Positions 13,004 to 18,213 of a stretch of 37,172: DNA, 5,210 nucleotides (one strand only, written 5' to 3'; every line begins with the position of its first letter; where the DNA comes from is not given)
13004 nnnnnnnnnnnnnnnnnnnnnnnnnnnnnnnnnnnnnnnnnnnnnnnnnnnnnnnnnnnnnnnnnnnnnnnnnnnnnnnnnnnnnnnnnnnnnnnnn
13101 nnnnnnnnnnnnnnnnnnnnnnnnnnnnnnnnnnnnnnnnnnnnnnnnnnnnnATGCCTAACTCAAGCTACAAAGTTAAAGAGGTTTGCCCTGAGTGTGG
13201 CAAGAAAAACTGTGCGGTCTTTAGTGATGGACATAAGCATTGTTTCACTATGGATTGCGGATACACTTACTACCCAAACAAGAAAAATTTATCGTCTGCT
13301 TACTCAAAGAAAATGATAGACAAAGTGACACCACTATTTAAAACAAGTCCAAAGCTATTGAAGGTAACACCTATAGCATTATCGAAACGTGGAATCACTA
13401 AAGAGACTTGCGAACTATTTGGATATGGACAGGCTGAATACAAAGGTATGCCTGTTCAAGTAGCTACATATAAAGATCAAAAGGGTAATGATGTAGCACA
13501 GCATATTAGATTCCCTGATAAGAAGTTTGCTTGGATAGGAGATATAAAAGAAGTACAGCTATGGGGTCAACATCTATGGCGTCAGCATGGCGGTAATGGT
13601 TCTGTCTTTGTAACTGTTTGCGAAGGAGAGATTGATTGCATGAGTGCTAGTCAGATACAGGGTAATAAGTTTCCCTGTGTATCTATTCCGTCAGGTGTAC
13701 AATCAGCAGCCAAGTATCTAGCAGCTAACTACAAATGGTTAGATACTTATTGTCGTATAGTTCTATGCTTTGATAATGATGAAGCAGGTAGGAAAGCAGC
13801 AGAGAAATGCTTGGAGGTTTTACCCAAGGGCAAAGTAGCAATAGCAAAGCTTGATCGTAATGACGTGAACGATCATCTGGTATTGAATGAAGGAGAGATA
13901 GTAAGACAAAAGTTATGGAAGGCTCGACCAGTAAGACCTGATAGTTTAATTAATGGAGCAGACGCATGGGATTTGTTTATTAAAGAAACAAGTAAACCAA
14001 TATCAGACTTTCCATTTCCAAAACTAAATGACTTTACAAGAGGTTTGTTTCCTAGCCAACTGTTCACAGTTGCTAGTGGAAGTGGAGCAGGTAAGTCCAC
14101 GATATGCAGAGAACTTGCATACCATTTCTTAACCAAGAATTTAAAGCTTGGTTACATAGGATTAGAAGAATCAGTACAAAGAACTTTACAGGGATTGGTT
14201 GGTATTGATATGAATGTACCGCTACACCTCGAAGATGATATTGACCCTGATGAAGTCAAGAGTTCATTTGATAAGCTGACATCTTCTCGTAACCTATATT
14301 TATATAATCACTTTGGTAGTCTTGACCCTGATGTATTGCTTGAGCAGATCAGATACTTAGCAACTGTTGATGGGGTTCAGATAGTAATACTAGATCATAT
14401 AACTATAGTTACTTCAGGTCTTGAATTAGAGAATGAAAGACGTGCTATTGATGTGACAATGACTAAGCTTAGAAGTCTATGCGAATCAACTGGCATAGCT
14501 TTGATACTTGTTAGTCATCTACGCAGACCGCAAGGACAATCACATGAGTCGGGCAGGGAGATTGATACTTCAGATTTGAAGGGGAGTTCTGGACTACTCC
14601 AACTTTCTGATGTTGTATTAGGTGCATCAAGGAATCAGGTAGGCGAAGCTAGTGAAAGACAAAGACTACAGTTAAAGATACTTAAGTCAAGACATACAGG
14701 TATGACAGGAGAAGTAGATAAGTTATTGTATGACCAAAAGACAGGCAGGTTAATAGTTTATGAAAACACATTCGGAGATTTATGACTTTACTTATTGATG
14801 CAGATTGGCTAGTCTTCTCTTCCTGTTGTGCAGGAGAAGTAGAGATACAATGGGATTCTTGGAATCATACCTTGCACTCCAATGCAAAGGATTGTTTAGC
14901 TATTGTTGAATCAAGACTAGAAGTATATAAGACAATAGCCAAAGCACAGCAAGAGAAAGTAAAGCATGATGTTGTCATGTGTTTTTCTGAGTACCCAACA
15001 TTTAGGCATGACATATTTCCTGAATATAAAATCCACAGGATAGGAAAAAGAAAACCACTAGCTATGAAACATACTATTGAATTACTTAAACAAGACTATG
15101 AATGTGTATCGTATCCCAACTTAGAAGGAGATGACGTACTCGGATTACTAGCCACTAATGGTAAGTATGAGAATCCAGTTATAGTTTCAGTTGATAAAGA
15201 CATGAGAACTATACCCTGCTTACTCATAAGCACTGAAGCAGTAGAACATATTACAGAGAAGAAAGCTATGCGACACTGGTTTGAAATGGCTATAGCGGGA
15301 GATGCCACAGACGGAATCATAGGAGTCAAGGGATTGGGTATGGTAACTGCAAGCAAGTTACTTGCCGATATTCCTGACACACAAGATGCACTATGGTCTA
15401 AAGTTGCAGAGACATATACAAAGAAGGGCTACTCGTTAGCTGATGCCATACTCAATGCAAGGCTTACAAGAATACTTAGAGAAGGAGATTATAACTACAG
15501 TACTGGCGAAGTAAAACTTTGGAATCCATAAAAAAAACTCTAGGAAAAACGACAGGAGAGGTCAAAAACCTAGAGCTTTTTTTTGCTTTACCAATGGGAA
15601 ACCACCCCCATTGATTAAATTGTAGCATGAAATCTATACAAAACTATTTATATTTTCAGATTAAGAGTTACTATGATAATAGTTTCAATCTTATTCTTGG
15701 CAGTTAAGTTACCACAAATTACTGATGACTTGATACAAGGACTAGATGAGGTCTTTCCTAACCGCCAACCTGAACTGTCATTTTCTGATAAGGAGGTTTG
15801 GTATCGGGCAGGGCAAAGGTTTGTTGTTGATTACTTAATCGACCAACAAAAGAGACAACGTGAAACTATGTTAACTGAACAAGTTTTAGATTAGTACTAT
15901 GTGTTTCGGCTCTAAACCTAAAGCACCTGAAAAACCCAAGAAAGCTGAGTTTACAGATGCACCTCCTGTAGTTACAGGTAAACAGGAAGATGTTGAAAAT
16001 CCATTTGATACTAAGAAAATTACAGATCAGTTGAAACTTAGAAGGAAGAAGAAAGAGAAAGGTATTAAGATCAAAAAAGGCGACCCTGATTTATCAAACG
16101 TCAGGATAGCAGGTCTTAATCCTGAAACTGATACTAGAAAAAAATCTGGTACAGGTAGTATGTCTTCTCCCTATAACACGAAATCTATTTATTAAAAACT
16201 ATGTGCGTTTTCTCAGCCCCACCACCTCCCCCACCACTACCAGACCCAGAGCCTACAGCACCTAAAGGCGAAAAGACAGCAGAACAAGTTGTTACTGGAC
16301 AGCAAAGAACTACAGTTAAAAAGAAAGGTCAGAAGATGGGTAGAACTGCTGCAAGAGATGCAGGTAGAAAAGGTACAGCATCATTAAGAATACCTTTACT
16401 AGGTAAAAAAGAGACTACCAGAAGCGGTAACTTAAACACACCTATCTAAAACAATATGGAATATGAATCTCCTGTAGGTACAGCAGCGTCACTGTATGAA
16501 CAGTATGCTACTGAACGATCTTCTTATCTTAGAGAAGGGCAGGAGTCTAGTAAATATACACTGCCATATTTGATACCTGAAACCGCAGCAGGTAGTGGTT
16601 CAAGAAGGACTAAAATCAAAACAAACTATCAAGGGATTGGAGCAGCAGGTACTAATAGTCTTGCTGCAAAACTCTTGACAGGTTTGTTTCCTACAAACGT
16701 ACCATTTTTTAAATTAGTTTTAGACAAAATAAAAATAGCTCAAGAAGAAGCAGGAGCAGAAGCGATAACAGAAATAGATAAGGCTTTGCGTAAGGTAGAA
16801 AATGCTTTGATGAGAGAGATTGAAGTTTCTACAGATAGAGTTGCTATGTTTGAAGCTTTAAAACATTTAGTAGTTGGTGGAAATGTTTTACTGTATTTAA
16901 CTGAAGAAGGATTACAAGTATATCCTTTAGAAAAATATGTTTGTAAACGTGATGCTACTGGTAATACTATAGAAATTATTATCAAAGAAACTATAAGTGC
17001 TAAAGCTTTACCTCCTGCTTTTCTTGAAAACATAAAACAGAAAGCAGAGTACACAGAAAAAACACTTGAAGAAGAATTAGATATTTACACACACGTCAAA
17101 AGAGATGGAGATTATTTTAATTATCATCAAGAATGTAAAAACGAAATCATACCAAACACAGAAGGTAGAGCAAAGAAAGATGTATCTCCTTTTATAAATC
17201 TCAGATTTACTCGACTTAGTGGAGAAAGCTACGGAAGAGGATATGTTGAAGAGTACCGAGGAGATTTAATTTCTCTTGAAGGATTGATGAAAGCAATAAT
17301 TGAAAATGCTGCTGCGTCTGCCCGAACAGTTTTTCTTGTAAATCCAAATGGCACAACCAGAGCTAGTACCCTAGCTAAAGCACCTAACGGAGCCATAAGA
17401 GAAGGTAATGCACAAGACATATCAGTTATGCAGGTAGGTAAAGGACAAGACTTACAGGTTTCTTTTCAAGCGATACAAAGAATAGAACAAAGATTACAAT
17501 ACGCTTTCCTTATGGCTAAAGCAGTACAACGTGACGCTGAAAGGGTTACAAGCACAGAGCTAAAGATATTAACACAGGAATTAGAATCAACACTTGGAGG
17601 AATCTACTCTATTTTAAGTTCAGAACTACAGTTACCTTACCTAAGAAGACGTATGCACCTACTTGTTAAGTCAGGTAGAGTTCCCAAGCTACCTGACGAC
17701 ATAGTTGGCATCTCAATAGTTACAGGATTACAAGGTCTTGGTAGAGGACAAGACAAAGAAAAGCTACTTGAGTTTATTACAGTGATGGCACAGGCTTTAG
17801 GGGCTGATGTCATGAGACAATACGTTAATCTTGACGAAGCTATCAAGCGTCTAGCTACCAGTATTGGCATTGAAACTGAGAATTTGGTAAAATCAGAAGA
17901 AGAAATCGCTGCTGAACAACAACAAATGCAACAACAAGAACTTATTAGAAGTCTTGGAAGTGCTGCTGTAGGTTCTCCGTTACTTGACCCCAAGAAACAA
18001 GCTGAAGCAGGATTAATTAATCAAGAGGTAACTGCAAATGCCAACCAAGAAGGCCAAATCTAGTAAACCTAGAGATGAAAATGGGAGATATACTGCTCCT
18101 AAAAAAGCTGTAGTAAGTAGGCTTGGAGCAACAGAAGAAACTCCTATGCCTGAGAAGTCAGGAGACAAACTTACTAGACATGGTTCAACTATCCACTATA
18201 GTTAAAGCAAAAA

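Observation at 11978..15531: T7-type replication module with no DNA polymerase gene in a closed genome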

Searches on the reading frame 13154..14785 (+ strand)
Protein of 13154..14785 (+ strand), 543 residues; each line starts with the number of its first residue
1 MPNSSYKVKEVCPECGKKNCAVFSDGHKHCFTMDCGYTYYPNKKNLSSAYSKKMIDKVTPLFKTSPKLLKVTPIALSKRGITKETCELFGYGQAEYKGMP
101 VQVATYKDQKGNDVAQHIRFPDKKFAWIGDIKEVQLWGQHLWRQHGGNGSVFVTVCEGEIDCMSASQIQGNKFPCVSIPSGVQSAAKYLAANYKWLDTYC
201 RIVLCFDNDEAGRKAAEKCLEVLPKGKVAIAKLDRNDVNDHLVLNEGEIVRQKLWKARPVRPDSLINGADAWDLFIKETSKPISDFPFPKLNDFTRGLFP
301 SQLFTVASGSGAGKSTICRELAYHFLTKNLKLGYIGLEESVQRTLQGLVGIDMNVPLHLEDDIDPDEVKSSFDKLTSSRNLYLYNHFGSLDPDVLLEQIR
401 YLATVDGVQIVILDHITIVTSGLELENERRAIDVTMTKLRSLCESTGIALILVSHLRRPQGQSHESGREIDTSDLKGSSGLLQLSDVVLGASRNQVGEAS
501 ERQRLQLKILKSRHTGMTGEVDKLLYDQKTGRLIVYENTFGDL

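Call 3: search_protein_families(library=pfam, proteins=[window:13154-14785:+], max_evalue=0.01)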
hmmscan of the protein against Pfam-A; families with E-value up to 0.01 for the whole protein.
window:13154-14785:+ (543 aa): 7 families
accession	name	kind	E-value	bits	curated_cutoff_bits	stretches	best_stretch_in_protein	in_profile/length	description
PF03796.21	DnaB_C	-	1.5e-18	67.6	27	1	288-529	6-249/255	DnaB-like helicase C terminal domain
PF21268.3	Helic-prim_T7_N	-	1.6e-15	57.5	27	1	75-129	5-59/59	Bacteriophage T7 DNA helicase/primase, N-terminal a+b fold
PF13155.12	Toprim_2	-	1.1e-13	51.7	22.1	1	155-241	2-87/88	Toprim-like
PF13481.12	AAA_25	-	9.4e-11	42.1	27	1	285-460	16-194/195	AAA domain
PF01751.28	Toprim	-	1.9e-05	25.1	23.1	1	153-231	2-94/96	Toprim domain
PF06745.19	ATPase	-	3.7e-05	23.7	26.6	1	292-517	9-210/231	KaiC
PF13662.12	Toprim_4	-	6.6e-05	23.5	25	1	154-230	4-81/85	Toprim domain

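Call 4: search_protein_families(library=phrogs, proteins=[window:13154-14785:+], max_evalue=0.001)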
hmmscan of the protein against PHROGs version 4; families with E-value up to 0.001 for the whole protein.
window:13154-14785:+ (543 aa): 8 families
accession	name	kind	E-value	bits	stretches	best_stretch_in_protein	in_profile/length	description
phrog_239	-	DNA, RNA and nucleotide metabolism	2.5e-159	533.8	1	8-540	41-603/801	DNA primase/helicase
phrog_19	-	DNA, RNA and nucleotide metabolism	4.4e-33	116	1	262-538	309-583/621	DnaB-like replicative helicase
phrog_243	-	DNA, RNA and nucleotide metabolism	7.3e-15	55.6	1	282-517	19-246/273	DnaB-like replicative helicase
phrog_47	-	DNA, RNA and nucleotide metabolism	2e-11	44.2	1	150-258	232-334/947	DNA primase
phrog_5482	-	unknown function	1.5e-10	41.4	1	272-516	15-278/341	-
phrog_849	-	DNA, RNA and nucleotide metabolism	9.3e-08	32.4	1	153-243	241-329/435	DNA primase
phrog_6444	-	DNA, RNA and nucleotide metabolism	0.00013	22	1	198-223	301-326/577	DNA primase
phrog_97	-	other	0.00026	21.3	0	279-368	45-146/506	UvsX-like recombinase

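Call 20: find_related_loci(query=window:13154-14785:+, collection=viral_contigs, flank=6000)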
Query window:13154-14785:+ (543 aa) in viral_contigs; peptide patterns used: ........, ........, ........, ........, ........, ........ (x = any residue, [..] = any of these).
600 stretches matched a pattern (row limit reached: there are more); 582 encode a relative of the query (tblastn E <= 1e-3); the best 80 are kept; 80 distinct loci.
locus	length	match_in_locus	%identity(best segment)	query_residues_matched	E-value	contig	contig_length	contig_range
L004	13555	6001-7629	99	1-543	0e+0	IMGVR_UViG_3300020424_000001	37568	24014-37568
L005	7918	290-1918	99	1-543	0e+0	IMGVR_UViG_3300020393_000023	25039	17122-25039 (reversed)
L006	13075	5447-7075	99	1-543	0e+0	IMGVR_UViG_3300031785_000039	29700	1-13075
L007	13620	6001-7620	99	4-543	0e+0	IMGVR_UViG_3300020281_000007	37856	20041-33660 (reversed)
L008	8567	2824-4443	99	4-543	0e+0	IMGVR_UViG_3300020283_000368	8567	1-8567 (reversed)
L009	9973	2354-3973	98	4-543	0e+0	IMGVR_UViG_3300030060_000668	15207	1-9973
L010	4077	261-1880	98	4-543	0e+0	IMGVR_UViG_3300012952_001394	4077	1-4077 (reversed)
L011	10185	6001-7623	90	4-543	0e+0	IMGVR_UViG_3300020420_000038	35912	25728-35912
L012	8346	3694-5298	88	4-543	0e+0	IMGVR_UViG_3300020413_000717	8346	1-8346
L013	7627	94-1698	88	4-543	0e+0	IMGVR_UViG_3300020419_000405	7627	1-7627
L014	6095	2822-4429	85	4-542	0e+0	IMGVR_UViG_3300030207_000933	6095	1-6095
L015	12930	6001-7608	85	4-542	0e+0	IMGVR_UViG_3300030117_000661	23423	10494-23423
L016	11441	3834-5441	86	4-542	0e+0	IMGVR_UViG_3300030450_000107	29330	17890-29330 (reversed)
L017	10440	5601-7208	85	4-542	0e+0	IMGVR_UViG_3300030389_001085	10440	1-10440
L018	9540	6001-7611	85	3-542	0e+0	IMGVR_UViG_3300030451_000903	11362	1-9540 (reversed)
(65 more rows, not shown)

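Call 43: search_dna_similar(query=window:13154-14785:+, collection=phages, mode=protein, max_rows=40, rows=spread, max_evalue=1e-30)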
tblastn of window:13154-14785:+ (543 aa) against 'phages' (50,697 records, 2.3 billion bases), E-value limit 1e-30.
Records with a match: 2299; places in all: 2300; records where one place covers at least 80% of the query: 2002.
Best place of each record, by identity: 80-90% 2; <60% 2297.
By first word of the organism name: Escherichia 524; Klebsiella 427; Pseudomonas 414; Salmonella 178; Yersinia 85; Vibrio 52; Shigella 44; Erwinia 42; Pelagibacter 36; Aeromonas 36; and 66 more.
By host as written in the record: - 323; Klebsiella pneumoniae 220; Escherichia coli 188; Pseudomonas aeruginosa 100; Yersinia pestis 38; Pseudomonas aeruginosa PAO1 37; Pseudomonas putida KT2440 and Paw85 30; Salmonella enterica subsp. enterica serovar Typhi 30; and 553 more.
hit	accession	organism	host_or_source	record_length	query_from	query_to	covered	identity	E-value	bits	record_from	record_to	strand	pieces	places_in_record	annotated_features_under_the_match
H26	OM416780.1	Prochlorococcus phage P-SCSP2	Prochlorococcus sp. MED4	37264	3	542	99%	85.1%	0e+0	964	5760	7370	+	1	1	DNA primase/helicase | hypothetical protein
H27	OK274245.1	Ralstonia phage RpT1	Ralstonia pseudosolanacearum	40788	4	534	98%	39.5%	7e-107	357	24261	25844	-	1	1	DNA primase/helicase-like protein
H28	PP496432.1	Pseudomonas phage vB_PpuP-Torvandi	Pseudomonas putida KT2440 and Paw85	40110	12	535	97%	37.2%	9e-98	330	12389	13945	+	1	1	DNA primase/helicase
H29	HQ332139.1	Prochlorococcus phage P-RSP2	Prochlorococcus marinus MIT9302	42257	8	534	97%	36.6%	6e-103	345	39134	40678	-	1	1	hypothetical protein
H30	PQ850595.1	Escherichia phage AnnaIndermaur_Bas104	Escherichia coli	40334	12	533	96%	36.7%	4e-90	308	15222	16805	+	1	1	DNA primase/helicase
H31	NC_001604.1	Escherichia phage T7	Escherichia coli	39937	12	533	96%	36.5%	3e-90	308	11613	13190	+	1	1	DNA primase/helicase (x2) | hypothetical protein (x2) | promoter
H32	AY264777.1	Escherichia phage T7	-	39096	12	533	96%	36.5%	5e-90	308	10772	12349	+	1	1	gene 4A | gene 4B | similar to gene 4.2 | gene 4.1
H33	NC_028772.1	Enterobacter phage phiEap-1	Enterobacter aerogenes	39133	12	533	96%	36.3%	6e-92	314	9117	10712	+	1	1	DNA primase/helicase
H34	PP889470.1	Klebsiella phage phi1_146020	Klebsiella pneumoniae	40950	12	533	96%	36.3%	4e-91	311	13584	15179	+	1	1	DNA primase/helicase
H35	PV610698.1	Klebsiella phage MT09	Klebsiella pneumoniae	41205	12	533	96%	36.2%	1e-89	307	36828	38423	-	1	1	record has no annotation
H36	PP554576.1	Klebsiella phage PMBT12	Klebsiella oxytoca L2-97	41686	12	533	96%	36.1%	1e-90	310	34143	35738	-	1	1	primase/helicase protein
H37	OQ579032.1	Klebsiella phage Whistle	Klebsiella variicola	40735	12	533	96%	36.1%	4e-90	308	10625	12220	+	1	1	DNA primase/helicase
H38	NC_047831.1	Pasteurella phage vB_PmuP_PHB02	Pasteurella multocida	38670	12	533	96%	35.9%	5e-88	302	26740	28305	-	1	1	DNA primase/helicase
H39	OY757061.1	Klebsiella phage vB_Kpn_K10PH82C1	-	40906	12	533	96%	35.9%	3e-85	294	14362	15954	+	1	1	DNA primase/helicase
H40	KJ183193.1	Lauvirus lau218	-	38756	4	540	99%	34.7%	7e-99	333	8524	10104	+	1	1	DNA primase/helicase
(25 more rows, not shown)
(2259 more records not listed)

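Call 46: get_annotated_region(hit=H29, flank=5000)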
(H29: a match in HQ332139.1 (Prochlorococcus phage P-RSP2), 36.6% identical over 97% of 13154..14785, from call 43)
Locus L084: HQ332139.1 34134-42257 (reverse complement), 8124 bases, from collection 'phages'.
description: Prochlorococcus phage P-RSP2 genomic sequence.
organism: Prochlorococcus phage P-RSP2 (NCBI taxid 756283)
taxonomy: Viruses; Duplodnaviria; Heunggongvirae; Uroviricota; Caudoviricetes; Autographiviridae
host: Prochlorococcus marinus MIT9302; source: Indian: Red Sea; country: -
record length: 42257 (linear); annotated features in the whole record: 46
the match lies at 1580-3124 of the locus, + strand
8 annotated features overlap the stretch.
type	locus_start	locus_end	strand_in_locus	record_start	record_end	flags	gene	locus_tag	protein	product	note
CDS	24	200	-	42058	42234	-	-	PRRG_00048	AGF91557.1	hypothetical protein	-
CDS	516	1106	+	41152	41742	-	-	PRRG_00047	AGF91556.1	hypothetical protein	-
CDS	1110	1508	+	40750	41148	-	-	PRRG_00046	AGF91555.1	hypothetical protein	-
CDS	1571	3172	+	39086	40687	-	-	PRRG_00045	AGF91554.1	hypothetical protein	-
CDS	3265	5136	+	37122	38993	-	-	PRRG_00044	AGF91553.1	hypothetical protein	-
CDS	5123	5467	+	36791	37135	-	-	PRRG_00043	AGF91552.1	hypothetical protein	-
CDS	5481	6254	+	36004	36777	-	-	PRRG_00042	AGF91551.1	hypothetical protein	-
CDS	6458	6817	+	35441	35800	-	-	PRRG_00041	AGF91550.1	hypothetical protein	-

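Call 47: get_annotated_region(hit=H40, flank=5000)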
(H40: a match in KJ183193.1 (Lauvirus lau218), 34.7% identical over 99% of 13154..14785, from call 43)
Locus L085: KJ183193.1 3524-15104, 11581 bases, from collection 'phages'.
description: Lauvirus lau218, complete genome.
organism: Lauvirus lau218 (NCBI taxid 1465639)
taxonomy: Viruses; Duplodnaviria; Heunggongvirae; Uroviricota; Caudoviricetes; Autographiviridae; Lauvirus
host: -; source: -; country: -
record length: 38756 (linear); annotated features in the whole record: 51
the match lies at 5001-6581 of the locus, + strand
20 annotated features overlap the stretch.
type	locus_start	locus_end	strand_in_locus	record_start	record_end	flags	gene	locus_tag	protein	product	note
CDS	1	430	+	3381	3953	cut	-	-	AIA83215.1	N6 adenine-specific DNA methyltransferase, N12 class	-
CDS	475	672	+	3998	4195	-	-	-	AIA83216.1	putative phage protein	-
CDS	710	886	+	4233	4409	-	-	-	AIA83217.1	putative phage protein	-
CDS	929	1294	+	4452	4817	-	-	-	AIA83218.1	putative phage protein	-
CDS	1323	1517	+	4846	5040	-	-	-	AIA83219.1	putative phage protein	-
CDS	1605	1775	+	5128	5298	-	-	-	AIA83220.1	putative phage protein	-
CDS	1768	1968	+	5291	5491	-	-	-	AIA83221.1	putative phage protein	-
CDS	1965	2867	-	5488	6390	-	-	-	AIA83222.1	DNA-directed RNA polymerase, phage-type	-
CDS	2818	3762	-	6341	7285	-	-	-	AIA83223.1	DNA-directed RNA polymerase, phage-type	-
CDS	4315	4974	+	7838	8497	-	-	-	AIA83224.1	phage ssDNA-binding protein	-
CDS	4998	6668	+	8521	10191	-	-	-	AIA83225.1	DNA primase/helicase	bacteriophage T7-like protein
CDS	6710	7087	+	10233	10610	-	-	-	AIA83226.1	putative phage protein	-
CDS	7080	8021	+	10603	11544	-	-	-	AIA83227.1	DNA-directed DNA polymerase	-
CDS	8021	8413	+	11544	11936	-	-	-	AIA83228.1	endodeoxyribonuclease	-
CDS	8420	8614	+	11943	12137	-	-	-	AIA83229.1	putative phage protein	-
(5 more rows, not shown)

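Call 60: search_solved_structures(query=window:13154-14785:+, max_evalue=0.001)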
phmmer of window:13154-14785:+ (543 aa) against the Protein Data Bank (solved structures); distinct sequences matched with E-value up to 0.001: 17.
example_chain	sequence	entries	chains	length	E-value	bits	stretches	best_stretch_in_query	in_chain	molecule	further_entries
6n7i_A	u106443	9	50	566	2.1e-93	317.1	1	11-533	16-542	DNA primase/helicase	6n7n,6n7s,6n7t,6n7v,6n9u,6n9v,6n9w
5ikn_D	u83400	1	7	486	2.9e-91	310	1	75-533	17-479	DNA primase/helicase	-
1q57_A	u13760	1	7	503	3.8e-89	303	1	75-533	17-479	DNA primase/helicase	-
1e0j_A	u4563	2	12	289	1.3e-43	152.7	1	291-533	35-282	DNA HELICASE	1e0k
1cr0_A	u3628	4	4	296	1.4e-43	152.6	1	291-533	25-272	DNA PRIMASE/HELICASE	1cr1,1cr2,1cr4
1nui_A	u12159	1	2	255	1.9e-42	148.9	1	11-252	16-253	DNA primase/helicase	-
6kza_A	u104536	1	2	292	5.5e-09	38.5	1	288-521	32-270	Replicative DNA helicase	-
6bbm_A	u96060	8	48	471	2e-08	36.6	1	288-521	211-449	Replicative DNA helicase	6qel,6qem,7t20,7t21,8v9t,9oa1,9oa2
7t22_A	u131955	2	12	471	2e-08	36.6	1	288-521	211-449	Replicative DNA helicase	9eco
2vye_A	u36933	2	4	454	1.6e-07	33.6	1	288-536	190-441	REPLICATIVE DNA HELICASE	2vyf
2r6a_A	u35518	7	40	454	4.4e-07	32.2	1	288-536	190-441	Replicative helicase | Replicative DNA helicase DnaB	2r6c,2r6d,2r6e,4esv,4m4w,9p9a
9dls_A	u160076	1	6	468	4.8e-07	32.1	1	287-501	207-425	Replicative DNA helicase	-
6t66_A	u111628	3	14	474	4.9e-07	32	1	287-501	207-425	Replicative DNA helicase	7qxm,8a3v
4a1f_A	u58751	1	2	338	7e-06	28.2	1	288-500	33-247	REPLICATIVE DNA HELICASE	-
4zc0_A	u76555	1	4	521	1.6e-05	27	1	288-500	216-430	Replicative DNA helicase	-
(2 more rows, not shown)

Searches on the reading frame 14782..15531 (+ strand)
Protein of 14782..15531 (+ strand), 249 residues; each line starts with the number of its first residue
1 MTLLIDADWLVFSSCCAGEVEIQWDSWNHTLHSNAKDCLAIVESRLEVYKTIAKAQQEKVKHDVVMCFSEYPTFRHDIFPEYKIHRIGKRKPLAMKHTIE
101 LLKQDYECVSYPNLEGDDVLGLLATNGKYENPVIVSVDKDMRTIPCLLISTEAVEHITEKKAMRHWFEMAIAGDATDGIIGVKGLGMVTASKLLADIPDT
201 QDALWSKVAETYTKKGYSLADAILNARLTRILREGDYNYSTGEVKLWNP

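Call 3: search_protein_families(library=pfam, proteins=[window:14782-15531:+], max_evalue=0.01)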
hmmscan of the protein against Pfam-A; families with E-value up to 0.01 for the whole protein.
window:14782-15531:+ (249 aa): 2 families
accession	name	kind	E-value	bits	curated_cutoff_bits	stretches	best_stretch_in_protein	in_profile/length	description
PF02739.22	5_3_exonuc_N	-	1.6e-14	54.4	34.3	1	47-143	35-136/164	5'-3' exonuclease, N-terminal resolvase-like domain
PF01367.25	5_3_exonuc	-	8.6e-07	29.8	40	1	169-232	10-73/97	5'-3' exonuclease, C-terminal SAM fold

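Call 4: search_protein_families(library=phrogs, proteins=[window:14782-15531:+], max_evalue=0.001)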
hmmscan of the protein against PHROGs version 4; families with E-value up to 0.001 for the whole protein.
window:14782-15531:+ (249 aa): 1 family
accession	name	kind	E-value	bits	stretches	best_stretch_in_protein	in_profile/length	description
phrog_107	-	DNA, RNA and nucleotide metabolism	2.5e-48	166.5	1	1-241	120-370/542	exonuclease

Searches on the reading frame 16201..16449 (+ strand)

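Call 36: search_protein_families(library=phrogs, proteins=[window:16201-16449:+], max_evalue=0.01)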
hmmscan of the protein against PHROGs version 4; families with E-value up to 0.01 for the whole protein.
window:16201-16449:+ (82 aa): 1 family
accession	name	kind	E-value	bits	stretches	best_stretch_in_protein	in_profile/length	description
phrog_13568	-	unknown function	2.6e-06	29.2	1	1-72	1-74/93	-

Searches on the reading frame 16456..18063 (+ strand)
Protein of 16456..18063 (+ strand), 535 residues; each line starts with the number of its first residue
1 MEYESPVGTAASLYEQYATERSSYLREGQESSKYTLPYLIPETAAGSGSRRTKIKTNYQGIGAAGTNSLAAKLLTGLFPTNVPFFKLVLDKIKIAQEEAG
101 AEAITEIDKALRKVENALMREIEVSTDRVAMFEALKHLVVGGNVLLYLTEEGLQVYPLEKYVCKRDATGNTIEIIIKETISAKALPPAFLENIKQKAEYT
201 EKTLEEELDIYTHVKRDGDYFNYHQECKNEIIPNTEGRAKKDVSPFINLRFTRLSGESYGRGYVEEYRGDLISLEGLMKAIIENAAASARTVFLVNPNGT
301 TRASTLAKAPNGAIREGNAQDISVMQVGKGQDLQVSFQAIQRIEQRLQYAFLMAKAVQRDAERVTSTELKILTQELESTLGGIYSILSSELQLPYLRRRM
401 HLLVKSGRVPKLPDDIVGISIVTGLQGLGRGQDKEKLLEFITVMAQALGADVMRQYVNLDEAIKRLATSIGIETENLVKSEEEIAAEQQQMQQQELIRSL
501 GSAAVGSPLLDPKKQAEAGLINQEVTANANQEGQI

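Call 3: search_protein_families(library=pfam, proteins=[window:16456-18063:+], max_evalue=0.01)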
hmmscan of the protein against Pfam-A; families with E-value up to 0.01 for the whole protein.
window:16456-18063:+ (535 aa): 1 family
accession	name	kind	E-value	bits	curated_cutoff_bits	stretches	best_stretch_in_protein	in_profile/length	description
PF12236.14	Head-tail_con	-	1.2e-79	268.4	27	1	9-475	3-487/489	Bacteriophage head to tail connecting protein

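Call 4: search_protein_families(library=phrogs, proteins=[window:16456-18063:+], max_evalue=0.001)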
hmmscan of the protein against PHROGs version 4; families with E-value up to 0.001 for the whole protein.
window:16456-18063:+ (535 aa): 4 families
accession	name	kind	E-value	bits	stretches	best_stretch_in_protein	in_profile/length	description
phrog_449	-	connector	5.7e-163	544.1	1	9-503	7-500/520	head-tail adaptor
phrog_332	-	connector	6.5e-43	147.9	1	12-495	16-522/560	head-tail adaptor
phrog_21643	-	unknown function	3.1e-13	50.4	1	273-507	3-243/268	-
phrog_22998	-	connector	3.7e-06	27.9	1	384-490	2-107/127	head-tail connector protein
